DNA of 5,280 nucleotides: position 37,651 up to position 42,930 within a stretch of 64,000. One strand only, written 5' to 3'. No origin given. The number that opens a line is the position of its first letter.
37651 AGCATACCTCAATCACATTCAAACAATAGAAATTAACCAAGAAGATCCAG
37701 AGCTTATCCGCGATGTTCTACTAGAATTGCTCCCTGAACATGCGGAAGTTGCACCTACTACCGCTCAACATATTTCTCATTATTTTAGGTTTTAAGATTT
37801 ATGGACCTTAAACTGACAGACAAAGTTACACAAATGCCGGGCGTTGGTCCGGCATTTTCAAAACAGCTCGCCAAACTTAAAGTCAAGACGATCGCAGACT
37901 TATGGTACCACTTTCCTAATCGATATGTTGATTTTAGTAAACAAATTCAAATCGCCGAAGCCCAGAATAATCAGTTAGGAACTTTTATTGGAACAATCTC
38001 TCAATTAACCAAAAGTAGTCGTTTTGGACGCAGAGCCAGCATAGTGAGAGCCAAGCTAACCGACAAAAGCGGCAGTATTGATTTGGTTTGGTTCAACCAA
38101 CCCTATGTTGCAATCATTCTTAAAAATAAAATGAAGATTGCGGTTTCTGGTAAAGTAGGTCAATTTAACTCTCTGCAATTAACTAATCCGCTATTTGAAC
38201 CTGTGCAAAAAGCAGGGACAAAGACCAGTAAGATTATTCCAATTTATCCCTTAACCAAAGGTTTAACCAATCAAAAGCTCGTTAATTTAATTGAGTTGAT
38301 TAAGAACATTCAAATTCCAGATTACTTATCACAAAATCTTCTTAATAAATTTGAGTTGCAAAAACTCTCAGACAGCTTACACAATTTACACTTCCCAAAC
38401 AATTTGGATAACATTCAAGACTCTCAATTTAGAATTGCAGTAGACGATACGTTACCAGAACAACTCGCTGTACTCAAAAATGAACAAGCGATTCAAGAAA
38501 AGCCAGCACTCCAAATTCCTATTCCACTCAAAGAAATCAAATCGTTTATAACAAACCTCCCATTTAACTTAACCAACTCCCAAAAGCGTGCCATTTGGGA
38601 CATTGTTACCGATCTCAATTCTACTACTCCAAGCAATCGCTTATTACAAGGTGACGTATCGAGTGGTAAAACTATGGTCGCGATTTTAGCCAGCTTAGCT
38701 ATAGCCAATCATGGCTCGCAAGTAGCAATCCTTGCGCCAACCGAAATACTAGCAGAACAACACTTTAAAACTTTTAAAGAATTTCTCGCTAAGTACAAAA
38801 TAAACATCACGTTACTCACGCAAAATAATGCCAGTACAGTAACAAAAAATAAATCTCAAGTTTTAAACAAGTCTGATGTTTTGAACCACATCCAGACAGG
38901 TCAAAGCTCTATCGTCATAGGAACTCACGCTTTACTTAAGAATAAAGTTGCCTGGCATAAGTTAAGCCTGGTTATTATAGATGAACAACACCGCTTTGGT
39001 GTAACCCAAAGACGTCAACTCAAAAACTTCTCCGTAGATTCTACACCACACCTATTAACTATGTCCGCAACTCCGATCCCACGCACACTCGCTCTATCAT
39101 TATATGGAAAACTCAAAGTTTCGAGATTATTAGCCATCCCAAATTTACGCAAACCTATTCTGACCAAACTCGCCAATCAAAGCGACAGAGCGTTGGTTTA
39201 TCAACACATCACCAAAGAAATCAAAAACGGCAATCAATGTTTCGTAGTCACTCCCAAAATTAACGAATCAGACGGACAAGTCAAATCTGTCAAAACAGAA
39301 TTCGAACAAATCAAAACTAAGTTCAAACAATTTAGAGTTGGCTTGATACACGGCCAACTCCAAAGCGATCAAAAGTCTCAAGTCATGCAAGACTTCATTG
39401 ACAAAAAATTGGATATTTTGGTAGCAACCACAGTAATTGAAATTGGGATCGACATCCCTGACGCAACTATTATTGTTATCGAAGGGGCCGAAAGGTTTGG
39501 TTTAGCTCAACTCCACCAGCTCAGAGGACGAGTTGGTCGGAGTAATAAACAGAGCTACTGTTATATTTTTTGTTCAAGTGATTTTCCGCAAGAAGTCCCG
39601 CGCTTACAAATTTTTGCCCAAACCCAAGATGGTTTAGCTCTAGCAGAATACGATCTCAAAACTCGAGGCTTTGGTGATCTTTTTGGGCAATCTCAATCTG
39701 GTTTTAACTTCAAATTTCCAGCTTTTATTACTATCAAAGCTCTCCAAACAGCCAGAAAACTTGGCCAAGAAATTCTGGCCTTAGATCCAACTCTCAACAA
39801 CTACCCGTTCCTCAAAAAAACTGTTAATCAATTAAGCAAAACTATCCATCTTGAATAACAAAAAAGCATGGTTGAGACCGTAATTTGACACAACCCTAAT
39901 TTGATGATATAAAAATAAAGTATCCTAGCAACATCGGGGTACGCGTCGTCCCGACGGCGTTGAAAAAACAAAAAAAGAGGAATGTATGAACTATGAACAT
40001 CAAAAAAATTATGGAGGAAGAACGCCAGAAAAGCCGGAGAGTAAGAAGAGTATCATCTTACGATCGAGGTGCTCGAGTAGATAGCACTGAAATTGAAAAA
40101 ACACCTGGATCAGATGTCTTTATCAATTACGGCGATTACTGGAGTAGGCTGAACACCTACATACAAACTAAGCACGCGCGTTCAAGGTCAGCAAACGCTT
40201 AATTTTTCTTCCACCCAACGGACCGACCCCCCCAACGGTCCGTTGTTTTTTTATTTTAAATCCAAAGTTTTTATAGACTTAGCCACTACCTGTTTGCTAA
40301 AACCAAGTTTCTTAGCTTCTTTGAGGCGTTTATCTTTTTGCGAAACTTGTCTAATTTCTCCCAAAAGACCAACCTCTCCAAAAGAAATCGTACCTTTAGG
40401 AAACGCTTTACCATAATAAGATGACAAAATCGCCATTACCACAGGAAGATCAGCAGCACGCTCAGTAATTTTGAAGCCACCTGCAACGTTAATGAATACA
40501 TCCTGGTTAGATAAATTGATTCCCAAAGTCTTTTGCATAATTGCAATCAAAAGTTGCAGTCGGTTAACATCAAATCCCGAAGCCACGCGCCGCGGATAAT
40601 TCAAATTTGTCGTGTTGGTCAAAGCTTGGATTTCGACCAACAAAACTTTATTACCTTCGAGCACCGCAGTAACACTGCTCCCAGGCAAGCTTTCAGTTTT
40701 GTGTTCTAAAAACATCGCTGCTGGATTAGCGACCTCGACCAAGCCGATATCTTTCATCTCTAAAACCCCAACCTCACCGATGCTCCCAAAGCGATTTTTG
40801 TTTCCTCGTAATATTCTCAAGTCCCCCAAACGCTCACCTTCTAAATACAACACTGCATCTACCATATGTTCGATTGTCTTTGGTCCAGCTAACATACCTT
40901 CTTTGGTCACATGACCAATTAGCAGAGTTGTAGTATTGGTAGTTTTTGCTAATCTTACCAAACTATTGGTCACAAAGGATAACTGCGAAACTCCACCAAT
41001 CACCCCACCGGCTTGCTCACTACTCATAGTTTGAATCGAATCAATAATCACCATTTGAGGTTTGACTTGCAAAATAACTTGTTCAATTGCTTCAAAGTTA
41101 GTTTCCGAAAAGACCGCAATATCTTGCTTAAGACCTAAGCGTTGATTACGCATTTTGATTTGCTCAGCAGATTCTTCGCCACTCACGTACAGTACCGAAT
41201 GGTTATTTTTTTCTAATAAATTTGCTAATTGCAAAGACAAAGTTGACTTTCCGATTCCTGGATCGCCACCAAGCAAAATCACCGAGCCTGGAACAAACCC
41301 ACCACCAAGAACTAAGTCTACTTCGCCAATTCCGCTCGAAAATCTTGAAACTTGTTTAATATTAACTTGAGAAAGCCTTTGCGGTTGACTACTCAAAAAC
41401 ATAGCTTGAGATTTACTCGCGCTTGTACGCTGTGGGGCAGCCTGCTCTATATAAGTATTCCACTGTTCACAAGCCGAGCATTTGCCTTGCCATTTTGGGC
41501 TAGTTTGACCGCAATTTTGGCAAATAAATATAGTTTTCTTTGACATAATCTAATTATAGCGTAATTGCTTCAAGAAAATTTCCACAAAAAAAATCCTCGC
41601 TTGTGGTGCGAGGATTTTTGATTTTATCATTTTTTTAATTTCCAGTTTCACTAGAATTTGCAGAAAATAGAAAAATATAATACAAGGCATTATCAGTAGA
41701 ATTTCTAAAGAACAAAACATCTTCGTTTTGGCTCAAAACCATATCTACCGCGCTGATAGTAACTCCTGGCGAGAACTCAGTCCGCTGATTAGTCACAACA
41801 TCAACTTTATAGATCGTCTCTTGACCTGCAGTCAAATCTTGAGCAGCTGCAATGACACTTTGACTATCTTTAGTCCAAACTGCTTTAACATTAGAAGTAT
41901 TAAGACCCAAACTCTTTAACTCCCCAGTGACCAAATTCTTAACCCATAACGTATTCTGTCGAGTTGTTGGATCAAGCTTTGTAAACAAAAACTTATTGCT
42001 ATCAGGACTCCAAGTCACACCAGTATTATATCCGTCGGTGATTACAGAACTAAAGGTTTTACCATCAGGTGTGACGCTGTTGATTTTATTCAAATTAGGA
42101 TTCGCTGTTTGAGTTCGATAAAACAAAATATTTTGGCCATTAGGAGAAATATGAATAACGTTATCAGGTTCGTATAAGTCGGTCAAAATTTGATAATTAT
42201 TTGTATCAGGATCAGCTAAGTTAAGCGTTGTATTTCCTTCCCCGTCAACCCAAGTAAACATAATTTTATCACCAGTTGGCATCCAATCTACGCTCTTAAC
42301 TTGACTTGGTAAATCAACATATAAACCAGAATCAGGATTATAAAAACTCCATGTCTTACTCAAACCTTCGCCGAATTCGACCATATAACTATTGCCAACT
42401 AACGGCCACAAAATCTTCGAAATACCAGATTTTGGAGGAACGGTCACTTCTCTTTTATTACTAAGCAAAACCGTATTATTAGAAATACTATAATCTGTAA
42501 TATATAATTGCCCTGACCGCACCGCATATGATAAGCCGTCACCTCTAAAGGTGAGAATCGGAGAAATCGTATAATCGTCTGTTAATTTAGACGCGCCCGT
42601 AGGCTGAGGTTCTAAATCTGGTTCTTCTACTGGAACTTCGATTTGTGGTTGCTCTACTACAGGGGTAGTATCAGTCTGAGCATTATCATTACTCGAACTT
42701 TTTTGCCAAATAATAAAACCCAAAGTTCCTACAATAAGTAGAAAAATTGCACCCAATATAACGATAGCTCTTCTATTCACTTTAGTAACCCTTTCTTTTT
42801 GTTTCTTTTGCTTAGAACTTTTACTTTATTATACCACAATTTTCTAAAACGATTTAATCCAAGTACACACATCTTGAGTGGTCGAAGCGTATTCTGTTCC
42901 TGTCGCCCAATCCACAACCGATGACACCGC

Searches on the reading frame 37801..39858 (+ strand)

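Call 23: search_protein_families(library=pfam, proteins=[window:37801-39858:+])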
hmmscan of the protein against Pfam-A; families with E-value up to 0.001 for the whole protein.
window:37801-39858:+ (685 aa): 8 families
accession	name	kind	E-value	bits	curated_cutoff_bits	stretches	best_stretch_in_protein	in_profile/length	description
PF17191.10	RecG_wedge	-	2.4e-25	89.4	23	1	14-165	7-156/162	RecG wedge domain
PF00270.35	DEAD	-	1.2e-24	87.4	26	1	261-429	4-163/167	DEAD/DEAH box helicase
PF00271.37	Helicase_C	-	3e-20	72.9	23.5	1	469-581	9-109/110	Helicase conserved C-terminal domain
PF04851.21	ResIII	-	2.3e-14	54.1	22.5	1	256-425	3-162/164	Type III restriction enzyme, res subunit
PF00176.29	SNF2-rel_dom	-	3.3e-08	33.4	24.9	1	276-430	16-168/290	SNF2-related domain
PF19833.4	RecG_dom3_C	-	3e-07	30.8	26.8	1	608-680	1-78/87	ATP-dependent DNA helicase RecG, domain 3, C-terminal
PF22590.2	Cas3-like_C_2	-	8.8e-06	26.4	27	1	493-582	11-105/106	CRISPR-associated nuclease/helicase Cas3, C-terminal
PF01336.31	tRNA_anti-codon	-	1.8e-05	25.1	27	1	64-123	5-61/75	OB-fold nucleic acid binding domain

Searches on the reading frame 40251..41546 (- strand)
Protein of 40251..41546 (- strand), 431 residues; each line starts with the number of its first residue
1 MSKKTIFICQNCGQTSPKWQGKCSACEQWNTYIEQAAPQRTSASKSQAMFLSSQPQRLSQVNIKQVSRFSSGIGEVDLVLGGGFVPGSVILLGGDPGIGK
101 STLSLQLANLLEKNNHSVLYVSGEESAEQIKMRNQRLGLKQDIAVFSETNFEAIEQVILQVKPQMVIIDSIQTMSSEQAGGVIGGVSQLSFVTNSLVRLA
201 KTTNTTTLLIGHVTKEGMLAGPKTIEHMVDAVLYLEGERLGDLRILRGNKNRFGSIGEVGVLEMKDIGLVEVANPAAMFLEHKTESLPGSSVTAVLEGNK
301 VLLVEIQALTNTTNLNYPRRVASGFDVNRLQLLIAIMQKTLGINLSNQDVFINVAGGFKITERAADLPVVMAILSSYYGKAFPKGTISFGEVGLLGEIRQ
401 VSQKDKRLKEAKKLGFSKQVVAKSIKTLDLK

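Call 10: search_protein_families(library=pfam, proteins=[window:40251-41546:-])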
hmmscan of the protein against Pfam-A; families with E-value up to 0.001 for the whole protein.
window:40251-41546:- (431 aa): 12 families
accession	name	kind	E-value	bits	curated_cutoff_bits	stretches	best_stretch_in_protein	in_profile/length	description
PF06745.19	ATPase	-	1.2e-16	61.2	26.6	2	70-139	2-72/231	KaiC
PF13481.12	AAA_25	-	1e-12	48.5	27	1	65-217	11-194/195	AAA domain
PF03796.21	DnaB_C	-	1.8e-09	37.8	27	1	71-133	4-66/255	DnaB-like helicase C terminal domain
PF18073.7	Zn_ribbon_LapB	-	2.9e-08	33.7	25.7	1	7-31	1-25/28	Rubredoxin metal binding domain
PF13541.12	ChlI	-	6.2e-07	29.8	27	1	340-423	35-119/121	Subunit ChlI of Mg-chelatase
PF13401.12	AAA_22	-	2.5e-06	28.3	27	1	88-212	6-123/130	AAA domain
PF07728.20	AAA_5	-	3.6e-06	27.5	22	1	90-185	2-89/139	AAA domain (dynein-related subfamily)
PF20720.3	nSTAND3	-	7.8e-05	22.9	27.2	1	89-134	19-64/155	Novel STAND NTPase 3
PF08433.16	KTI12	-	0.0001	22.4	22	1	90-171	4-79/271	Chromatin associated protein KTI12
PF00154.27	RecA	-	0.00011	22.2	27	1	57-176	21-144/262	recA bacterial DNA recombination protein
PF13173.12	AAA_14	-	0.00051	20.5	27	0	89-175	4-75/129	AAA domain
PF07088.17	GvpD_P-loop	-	0.00055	20.3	24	0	86-131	9-53/189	GvpD gas vesicle protein, P-loop domain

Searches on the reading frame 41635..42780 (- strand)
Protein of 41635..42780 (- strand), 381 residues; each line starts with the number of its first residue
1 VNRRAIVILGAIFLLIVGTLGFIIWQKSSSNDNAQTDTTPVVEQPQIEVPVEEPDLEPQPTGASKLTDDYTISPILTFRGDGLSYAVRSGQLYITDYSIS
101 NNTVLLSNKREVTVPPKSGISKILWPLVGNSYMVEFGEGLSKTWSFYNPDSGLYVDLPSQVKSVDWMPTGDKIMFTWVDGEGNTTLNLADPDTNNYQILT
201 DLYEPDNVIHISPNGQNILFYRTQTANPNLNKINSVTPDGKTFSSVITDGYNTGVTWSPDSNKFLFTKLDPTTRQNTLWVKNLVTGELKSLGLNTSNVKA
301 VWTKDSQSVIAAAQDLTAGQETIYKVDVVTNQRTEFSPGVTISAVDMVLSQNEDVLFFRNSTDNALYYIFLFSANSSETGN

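Call 10: search_protein_families(library=pfam, proteins=[window:41635-42780:-])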
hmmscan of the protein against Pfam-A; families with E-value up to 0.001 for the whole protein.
window:41635-42780:- (381 aa): 1 family
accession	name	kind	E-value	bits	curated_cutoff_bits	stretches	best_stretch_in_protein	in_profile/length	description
PF07676.18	PD40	-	1.4e-07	31.8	20.9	0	248-267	7-26/38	WD40-like Beta Propeller Repeat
